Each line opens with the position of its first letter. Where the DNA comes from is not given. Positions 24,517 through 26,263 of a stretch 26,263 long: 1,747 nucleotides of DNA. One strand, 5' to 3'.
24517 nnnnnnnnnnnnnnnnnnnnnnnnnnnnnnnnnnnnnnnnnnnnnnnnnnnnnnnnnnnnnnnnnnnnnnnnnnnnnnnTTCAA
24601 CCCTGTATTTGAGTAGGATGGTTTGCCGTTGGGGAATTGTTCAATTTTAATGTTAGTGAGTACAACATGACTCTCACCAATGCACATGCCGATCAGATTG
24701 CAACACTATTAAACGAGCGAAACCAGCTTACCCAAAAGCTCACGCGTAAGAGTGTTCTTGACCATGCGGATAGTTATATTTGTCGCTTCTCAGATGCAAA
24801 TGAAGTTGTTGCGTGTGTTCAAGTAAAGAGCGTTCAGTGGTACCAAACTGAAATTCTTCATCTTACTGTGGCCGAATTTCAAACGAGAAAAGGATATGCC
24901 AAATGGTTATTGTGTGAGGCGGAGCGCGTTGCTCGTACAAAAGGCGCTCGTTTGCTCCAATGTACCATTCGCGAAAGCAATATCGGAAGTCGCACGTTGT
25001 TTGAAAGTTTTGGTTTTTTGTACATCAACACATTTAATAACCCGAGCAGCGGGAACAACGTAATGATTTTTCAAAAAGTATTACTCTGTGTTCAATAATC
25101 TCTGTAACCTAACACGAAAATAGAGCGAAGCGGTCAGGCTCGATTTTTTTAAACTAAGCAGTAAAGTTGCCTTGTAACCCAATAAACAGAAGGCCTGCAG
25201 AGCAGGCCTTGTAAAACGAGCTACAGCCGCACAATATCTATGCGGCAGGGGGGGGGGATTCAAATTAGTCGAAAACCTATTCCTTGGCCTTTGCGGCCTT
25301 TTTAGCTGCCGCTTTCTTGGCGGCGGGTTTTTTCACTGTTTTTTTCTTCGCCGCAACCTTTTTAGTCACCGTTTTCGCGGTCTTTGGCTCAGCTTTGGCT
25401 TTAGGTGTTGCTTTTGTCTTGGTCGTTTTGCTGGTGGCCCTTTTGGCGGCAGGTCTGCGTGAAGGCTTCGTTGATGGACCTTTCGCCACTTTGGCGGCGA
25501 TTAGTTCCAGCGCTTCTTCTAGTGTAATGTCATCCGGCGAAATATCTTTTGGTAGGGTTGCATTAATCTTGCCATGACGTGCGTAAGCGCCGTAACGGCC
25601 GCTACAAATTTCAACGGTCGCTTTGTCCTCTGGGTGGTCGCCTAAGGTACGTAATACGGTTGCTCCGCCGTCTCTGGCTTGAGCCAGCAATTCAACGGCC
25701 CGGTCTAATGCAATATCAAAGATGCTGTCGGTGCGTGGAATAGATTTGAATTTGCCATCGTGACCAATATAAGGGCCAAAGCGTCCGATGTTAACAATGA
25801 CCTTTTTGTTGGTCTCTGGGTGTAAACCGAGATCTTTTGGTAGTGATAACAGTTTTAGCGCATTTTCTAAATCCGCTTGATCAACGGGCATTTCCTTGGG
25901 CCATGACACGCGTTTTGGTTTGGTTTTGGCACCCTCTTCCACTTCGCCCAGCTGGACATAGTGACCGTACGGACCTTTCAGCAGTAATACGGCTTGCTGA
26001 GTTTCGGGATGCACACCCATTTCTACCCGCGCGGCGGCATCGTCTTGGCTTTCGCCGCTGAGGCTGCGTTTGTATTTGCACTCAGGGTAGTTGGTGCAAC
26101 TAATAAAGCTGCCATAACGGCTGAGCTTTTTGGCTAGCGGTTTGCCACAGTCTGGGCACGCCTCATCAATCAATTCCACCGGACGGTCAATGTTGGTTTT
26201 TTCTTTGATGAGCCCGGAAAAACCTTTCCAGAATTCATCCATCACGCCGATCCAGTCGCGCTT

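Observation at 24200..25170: Cryptic integrase-less integron cassette pair wedged between gyrB and topA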

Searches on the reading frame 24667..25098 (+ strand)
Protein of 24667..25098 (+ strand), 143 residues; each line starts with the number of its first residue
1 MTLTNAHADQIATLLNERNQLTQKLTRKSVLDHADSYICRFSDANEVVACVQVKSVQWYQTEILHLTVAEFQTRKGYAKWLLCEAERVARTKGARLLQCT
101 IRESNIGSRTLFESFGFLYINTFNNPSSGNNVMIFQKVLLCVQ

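Call 6: search_protein_families(library=pfam, proteins=[window:24667-25098:+], max_evalue=0.1)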
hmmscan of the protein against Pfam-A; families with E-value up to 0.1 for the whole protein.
window:24667-25098:+ (143 aa): 7 families
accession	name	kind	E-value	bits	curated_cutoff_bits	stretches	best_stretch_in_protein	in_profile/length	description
PF00583.31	Acetyltransf_1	-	3.4e-12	47.1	20.7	1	17-117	15-116/116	Acetyltransferase (GNAT) family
PF13508.13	Acetyltransf_7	-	2.1e-05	25.2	27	1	43-117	10-82/84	Acetyltransferase (GNAT) domain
PF13420.13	Acetyltransf_4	-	0.00019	21.9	24.3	1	32-130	43-147/155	Acetyltransferase (GNAT) domain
PF13673.13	Acetyltransf_10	-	0.00032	21.1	23.6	1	25-118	21-108/128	Acetyltransferase (GNAT) domain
PF08445.16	FR47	-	0.0014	19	22.1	1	56-120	17-80/86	FR47-like protein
PF13302.13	Acetyltransf_3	-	0.0073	17.4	25.4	1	41-117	58-137/138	Acetyltransferase (GNAT) domain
PF02610.21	AraA_N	-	0.042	14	24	1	5-60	22-75/168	L-arabinose isomerase N-terminal domain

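Call 7: search_protein_families(library=ncbifam, proteins=[window:24667-25098:+], max_evalue=0.1)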
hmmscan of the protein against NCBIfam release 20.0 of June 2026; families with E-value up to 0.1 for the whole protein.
window:24667-25098:+ (143 aa): 9 families
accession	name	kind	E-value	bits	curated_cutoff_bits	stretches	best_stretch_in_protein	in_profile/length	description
TIGR01575.1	rimI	equivalog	9.7e-08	32.2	86.4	1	27-121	24-116/132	ribosomal protein S18-alanine N-acetyltransferase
NF005840.0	PRK07757.1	equivalog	0.0016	18.4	154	1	8-121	13-122/153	N-acetyltransferase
NF033150.1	AAC_6p_A49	exception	0.0026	17.5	410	1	38-97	55-113/184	aminoglycoside 6'-N-acetyltransferase AacA49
NF007025.1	PRK09491.1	equivalog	0.0031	17.5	173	1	53-120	55-122/145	ribosomal protein S18-alanine N-acetyltransferase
NF002959.0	PRK03624.1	equivalog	0.0063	16.2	124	1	60-117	72-129/147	GNAT family acetyltransferase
TIGR01211.1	ELP3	subfamily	0.0076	14.8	350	1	67-118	465-512/522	tRNA uridine(34) 5-carboxymethylaminomethyl modification radical SAM/GNAT enzyme Elp3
NF008212.0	PRK10975.1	equivalog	0.016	15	219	1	42-116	145-219/232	dTDP-4-amino-4,6-dideoxy-D-galactose acyltransferase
TIGR03816.1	tadE_like_DECH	hypoth_equivalog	0.039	14.2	50.95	0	84-105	61-82/109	Rv3654c family TadE-like protein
NF002795.0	PRK02929.1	equivalog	0.091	11.4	622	0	5-59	28-80/499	L-arabinose isomerase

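Call 46: find_homologous_proteins(query=window:24667-25098:+)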
Query window:24667-25098:+ (143 aa): 184 proteins with E <= 0.001 among 192 candidates; the best 120 are listed.
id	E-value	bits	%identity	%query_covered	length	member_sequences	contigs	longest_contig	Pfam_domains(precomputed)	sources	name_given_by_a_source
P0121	2.1e-89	314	100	100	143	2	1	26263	PF13508.14,PF00583.32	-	-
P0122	3.0e-66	239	79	99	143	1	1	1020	PF13673.14,PF13508.14,PF00583.32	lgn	-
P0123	2.1e-65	237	79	97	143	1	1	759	PF13673.14,PF13508.14,PF00583.32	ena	-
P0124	6.2e-65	235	78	97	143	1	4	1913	PF13673.14,PF00583.32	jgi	jgi:N-acetylglutamate synthase-like GNAT family acetyltransferase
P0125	8.3e-65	235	76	97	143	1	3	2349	PF00583.32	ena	-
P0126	1.3e-64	234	76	97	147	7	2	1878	PF13673.14,PF13508.14,PF00583.32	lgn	-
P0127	3.0e-64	233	77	97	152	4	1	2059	PF13673.14,PF00583.32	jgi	jgi:ribosomal protein S18 acetylase RimI-like enzyme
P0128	3.8e-64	232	78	97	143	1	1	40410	PF13673.14,PF13508.14,PF00583.32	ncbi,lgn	-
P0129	1.0e-63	231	70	100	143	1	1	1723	PF13673.14,PF13508.14,PF00583.32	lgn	-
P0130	3.3e-63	229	75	98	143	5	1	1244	PF13673.14,PF13508.14,PF00583.32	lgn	-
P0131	3.8e-63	229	72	100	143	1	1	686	PF13673.14,PF00583.32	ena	-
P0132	4.4e-62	226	76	97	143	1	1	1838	PF13673.14,PF13508.14,PF00583.32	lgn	-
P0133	4.6e-62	226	74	97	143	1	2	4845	PF00583.32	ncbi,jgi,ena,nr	ncbi:MAG: hypothetical protein CVU27_05350 [Betaproteobacteria bacterium HGW-Betaproteobacteria-20]|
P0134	8.6e-62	225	75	97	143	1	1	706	PF13673.14,PF13508.14,PF00583.32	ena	-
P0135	1.4e-61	224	73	97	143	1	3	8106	PF13673.14,PF13508.14,PF00583.32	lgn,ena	-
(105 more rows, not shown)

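Call 50: find_encoding_contigs(protein=P0128, flank=3000, max_places=3)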
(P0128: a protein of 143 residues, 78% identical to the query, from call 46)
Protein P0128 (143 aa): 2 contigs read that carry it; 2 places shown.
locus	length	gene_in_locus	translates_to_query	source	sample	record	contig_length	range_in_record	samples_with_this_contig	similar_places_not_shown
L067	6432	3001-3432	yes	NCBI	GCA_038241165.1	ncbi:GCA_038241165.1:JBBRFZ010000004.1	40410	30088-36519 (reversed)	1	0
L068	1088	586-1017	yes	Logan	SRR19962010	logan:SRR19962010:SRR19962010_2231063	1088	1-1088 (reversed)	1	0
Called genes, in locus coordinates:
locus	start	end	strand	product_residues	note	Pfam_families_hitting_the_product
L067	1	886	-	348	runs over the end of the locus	PF00004:AAA, PF07728:AAA_5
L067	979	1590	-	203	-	PF02660:G3P_acyltransf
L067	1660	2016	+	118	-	PF02152:FolB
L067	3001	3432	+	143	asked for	PF00583:Acetyltransf_1, PF13673:Acetyltransf_10, PF13508:Acetyltransf_7 (weak)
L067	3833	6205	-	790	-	PF01326:PPDK_N, PF00391:PEP-utilizers, PF02896:PEP-utilizers_C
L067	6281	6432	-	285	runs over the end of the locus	PF03618:Kinase-PPPase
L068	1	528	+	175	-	?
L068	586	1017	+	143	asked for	PF00583:Acetyltransf_1, PF13673:Acetyltransf_10, PF13508:Acetyltransf_7 (weak)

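Call 51: find_encoding_contigs(protein=P0125, flank=3000, max_places=3)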
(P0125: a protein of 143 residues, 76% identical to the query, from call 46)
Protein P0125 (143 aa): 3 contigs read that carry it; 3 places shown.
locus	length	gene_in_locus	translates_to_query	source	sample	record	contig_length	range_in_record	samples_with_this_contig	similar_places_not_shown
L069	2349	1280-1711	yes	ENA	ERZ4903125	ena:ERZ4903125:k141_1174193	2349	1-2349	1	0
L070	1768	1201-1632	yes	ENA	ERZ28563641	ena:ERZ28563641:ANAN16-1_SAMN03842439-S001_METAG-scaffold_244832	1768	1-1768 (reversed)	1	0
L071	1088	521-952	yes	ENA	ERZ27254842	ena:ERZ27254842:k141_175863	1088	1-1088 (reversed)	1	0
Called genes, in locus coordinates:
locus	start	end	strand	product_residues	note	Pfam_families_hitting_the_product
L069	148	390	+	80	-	-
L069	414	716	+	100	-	-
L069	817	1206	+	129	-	PF16358:RcsF (weak)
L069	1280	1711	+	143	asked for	PF00583:Acetyltransf_1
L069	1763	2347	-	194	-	?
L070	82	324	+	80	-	-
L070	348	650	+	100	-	-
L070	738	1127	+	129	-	PF16358:RcsF (weak)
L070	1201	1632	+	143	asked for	PF00583:Acetyltransf_1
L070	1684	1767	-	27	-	?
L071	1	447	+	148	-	?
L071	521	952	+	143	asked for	PF00583:Acetyltransf_1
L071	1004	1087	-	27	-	?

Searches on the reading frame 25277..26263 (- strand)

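Call 6: search_protein_families(library=pfam, proteins=[window:25277-26263:-], max_evalue=0.1)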
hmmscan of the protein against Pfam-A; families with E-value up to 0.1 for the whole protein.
window:25277-26263:- (328 aa): 2 families
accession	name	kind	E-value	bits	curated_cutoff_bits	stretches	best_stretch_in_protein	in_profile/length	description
PF13368.11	Toprim_C_rpt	-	4.3e-51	171.1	22.3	3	210-263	1-54/57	Topoisomerase C-terminal repeat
PF01396.24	Zn_ribbon_Top1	-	1.4e-14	54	32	1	34-68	2-36/39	Topoisomerase DNA binding C4 zinc finger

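Call 7: search_protein_families(library=ncbifam, proteins=[window:25277-26263:-], max_evalue=0.1)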
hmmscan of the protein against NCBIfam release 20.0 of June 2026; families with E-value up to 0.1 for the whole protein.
window:25277-26263:- (328 aa): 6 families
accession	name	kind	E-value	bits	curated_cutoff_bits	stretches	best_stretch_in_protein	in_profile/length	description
NF006451.0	PRK08780.1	equivalog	7.8e-47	160.2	1265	2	72-325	581-821/824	DNA topoisomerase I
TIGR01051.1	topA_bact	equivalog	3.2e-09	36.3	456.4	1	2-68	555-631/632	type I DNA topoisomerase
NF011532.0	PRK14973.1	equivalog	3.8e-06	25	930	1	32-81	587-635/936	DNA topoisomerase I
NF004966.0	PRK06319.1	equivalog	1.2e-05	23.6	868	1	33-69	645-681/862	DNA topoisomerase I/SWI domain fusion protein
NF005555.0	PRK07220.1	equivalog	0.0044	15.4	635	1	35-66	591-623/740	DNA topoisomerase I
NF011492.0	PRK14900.1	equivalog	0.057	11.2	1783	1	248-326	953-1023/1044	valine--tRNA ligase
